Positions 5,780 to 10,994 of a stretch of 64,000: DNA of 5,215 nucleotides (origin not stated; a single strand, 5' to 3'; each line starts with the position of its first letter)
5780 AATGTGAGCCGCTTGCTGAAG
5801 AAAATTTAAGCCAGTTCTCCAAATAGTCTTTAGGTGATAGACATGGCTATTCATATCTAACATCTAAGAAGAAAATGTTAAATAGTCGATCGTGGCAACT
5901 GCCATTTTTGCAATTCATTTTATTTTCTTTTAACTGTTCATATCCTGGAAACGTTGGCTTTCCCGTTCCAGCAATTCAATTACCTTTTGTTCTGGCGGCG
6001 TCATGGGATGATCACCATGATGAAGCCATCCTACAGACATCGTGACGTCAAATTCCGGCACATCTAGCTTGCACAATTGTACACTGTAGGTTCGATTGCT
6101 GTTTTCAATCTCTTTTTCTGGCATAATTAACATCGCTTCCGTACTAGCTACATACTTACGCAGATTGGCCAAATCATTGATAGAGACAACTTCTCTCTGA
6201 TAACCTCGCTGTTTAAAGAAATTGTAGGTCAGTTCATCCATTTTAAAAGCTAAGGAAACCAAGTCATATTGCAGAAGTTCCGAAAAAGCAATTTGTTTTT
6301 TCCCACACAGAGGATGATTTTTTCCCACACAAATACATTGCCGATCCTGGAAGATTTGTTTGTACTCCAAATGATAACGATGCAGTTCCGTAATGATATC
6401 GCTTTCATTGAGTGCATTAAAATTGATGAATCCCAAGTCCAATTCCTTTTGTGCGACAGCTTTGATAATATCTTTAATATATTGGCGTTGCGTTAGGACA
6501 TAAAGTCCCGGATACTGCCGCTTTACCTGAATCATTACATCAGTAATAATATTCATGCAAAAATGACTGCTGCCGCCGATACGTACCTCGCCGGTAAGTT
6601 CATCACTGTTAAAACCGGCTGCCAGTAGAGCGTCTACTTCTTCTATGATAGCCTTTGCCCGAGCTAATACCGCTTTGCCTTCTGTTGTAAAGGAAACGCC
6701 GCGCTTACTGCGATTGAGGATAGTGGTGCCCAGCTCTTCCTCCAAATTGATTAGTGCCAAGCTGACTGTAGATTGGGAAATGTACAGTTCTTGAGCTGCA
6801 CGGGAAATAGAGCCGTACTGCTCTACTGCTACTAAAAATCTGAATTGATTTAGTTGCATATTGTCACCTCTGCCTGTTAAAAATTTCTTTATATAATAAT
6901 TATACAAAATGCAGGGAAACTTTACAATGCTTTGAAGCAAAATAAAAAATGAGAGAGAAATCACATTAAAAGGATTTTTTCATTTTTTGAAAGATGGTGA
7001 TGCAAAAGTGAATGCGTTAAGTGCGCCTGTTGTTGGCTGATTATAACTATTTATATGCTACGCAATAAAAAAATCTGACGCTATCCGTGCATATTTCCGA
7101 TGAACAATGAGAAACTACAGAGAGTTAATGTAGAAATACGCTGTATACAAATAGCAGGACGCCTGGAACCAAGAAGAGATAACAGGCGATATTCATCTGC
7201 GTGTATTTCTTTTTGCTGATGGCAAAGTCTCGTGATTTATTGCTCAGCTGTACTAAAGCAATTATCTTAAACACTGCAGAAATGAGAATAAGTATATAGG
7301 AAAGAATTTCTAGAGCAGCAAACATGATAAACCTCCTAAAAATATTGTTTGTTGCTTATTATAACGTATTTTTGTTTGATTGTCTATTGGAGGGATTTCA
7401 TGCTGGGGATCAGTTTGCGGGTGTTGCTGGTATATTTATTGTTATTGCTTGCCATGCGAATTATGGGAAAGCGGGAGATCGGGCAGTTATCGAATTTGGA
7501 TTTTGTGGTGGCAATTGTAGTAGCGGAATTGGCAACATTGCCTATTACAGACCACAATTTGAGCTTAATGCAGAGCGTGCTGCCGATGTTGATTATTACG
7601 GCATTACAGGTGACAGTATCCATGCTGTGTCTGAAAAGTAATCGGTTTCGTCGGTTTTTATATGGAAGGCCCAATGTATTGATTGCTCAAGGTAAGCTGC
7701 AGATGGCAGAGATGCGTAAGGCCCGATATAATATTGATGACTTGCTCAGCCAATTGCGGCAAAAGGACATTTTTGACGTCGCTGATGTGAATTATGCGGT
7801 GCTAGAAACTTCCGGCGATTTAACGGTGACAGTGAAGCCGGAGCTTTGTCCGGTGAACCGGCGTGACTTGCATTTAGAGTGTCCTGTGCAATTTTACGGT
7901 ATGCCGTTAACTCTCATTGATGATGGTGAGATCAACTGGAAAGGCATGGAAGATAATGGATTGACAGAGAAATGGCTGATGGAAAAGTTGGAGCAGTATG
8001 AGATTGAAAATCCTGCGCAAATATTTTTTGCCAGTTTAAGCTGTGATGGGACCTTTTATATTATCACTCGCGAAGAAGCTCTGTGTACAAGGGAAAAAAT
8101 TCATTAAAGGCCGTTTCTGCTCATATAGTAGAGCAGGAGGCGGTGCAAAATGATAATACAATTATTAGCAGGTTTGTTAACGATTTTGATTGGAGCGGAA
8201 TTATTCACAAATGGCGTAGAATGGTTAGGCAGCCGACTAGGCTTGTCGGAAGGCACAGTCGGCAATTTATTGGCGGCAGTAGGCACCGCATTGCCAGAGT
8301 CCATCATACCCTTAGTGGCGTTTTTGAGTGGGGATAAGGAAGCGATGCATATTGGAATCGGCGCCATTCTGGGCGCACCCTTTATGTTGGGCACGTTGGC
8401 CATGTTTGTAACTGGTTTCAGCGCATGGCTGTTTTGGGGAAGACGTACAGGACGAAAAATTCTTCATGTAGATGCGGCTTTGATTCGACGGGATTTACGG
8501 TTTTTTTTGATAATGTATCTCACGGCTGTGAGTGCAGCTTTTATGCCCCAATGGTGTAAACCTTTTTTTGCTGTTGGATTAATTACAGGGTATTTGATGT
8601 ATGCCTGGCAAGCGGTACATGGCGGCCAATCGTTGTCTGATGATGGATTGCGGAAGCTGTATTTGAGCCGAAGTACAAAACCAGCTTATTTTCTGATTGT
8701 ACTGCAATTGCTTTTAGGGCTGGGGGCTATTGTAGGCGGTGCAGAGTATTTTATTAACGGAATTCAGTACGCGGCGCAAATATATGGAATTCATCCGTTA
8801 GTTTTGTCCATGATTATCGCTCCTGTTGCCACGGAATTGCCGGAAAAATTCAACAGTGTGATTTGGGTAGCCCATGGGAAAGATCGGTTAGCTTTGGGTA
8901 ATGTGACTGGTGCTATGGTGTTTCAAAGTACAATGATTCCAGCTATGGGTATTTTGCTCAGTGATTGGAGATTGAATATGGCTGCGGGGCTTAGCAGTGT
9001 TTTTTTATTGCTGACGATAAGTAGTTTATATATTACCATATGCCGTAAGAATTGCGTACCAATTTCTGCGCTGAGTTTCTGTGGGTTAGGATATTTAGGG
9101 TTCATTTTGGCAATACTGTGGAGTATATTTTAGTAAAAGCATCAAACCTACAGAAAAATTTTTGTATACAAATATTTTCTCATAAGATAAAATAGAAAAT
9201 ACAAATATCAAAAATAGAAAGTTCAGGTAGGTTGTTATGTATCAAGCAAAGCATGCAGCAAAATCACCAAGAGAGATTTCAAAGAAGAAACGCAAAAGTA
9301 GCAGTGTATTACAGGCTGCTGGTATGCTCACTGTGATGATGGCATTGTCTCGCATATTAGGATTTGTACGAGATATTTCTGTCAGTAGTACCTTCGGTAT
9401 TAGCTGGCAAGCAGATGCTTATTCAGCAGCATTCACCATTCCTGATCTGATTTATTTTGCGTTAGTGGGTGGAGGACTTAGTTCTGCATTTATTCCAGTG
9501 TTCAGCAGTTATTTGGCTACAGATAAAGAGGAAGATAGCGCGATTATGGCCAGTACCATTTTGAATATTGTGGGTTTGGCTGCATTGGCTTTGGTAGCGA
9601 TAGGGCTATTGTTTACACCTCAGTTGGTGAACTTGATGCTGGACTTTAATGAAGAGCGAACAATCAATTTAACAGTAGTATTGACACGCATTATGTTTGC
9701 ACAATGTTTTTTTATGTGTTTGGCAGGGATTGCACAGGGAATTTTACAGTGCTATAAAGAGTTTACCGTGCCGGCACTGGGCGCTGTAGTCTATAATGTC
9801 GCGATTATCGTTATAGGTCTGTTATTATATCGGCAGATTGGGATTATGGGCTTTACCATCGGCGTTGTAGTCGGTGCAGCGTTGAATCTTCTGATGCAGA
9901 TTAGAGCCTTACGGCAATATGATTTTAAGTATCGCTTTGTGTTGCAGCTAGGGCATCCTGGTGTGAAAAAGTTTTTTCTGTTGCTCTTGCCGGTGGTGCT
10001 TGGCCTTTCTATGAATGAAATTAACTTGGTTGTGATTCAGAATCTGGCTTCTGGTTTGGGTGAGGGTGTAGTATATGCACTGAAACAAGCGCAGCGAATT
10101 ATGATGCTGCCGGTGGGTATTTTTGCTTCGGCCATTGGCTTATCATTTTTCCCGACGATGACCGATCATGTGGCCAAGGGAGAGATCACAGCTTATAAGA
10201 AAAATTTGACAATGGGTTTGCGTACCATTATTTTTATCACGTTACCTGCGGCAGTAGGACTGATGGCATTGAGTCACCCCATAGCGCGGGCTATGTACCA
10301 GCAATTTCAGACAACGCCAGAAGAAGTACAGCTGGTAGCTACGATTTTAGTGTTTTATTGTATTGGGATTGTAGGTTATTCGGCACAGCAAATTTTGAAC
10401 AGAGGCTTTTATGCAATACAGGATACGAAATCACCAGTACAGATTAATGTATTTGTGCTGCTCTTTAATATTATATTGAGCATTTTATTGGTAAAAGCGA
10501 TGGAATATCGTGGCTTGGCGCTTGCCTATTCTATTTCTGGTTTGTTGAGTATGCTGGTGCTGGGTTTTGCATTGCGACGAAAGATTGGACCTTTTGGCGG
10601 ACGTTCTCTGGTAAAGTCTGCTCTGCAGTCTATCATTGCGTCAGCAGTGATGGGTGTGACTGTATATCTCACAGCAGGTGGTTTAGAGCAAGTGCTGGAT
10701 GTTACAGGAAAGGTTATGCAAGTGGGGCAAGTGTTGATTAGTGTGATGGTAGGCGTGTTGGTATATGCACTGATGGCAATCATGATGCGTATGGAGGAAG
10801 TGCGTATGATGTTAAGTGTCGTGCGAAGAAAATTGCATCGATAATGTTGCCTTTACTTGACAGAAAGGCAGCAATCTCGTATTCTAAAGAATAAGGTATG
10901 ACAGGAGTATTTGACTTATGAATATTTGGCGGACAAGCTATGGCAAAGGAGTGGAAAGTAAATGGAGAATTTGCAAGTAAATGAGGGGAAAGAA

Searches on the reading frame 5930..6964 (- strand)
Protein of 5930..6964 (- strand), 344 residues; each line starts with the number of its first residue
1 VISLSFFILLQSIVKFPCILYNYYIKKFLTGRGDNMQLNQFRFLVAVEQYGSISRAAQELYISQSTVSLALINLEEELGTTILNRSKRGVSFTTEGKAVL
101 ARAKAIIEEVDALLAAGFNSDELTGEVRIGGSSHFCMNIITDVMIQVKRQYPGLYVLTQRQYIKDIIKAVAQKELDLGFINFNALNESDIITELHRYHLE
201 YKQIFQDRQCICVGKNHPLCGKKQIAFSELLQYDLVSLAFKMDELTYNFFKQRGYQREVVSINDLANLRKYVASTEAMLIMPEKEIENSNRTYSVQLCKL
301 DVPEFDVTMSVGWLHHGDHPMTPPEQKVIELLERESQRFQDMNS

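Call 55: search_protein_families(library=pfam, proteins=[window:5930-6964:-], max_evalue=0.00001)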
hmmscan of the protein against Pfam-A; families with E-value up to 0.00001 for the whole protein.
window:5930-6964:- (344 aa): 2 families
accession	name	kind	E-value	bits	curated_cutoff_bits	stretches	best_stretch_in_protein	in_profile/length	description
PF03466.25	LysR_substrate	-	1.5e-21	77.2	28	1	121-335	2-207/209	LysR substrate binding domain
PF00126.33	HTH_1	-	5.8e-19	68.2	26.6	1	38-97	1-60/60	Bacterial regulatory helix-turn-helix protein, lysR family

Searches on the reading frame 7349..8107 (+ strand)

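Call 55: search_protein_families(library=pfam, proteins=[window:7349-8107:+], max_evalue=0.00001)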
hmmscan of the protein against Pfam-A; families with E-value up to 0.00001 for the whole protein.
window:7349-8107:+ (252 aa): 2 families
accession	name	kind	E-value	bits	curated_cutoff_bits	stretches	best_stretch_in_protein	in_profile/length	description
PF04239.17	DUF421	-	1.2e-38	131.9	23.6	1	95-230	1-128/129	YetF C-terminal domain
PF20730.2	YetF_N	-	5.8e-07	29.7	26.5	1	20-91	3-74/76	YetF N-terminal transmembrane domain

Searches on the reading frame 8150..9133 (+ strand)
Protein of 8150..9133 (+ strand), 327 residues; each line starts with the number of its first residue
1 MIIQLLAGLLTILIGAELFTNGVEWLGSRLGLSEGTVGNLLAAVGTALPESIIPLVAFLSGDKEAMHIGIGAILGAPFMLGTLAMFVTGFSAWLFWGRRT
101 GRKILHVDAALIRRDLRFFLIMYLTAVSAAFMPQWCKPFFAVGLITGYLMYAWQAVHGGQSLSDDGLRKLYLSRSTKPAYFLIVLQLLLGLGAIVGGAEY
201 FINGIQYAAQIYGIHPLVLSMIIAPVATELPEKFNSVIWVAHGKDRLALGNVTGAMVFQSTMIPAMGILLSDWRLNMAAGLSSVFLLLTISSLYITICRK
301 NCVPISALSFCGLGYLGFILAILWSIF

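Call 55: search_protein_families(library=pfam, proteins=[window:8150-9133:+], max_evalue=0.00001)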
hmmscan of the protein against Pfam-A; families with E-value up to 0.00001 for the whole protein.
window:8150-9133:+ (327 aa): 1 family
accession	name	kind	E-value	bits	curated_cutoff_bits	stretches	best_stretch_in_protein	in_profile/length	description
PF01699.29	Na_Ca_ex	-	6.5e-26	91.5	24.9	2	184-311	3-139/151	Sodium/calcium exchanger protein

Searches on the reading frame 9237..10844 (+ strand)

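Call 55: search_protein_families(library=pfam, proteins=[window:9237-10844:+], max_evalue=0.00001)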
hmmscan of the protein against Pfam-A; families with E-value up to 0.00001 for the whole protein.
window:9237-10844:+ (535 aa): 2 families
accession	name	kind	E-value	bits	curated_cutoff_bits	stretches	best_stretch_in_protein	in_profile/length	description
PF03023.19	MurJ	-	7.7e-93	312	27.4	1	50-480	2-433/451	Lipid II flippase MurJ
PF01554.23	MatE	-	3.8e-14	53.1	24.9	2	266-416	15-160/161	MatE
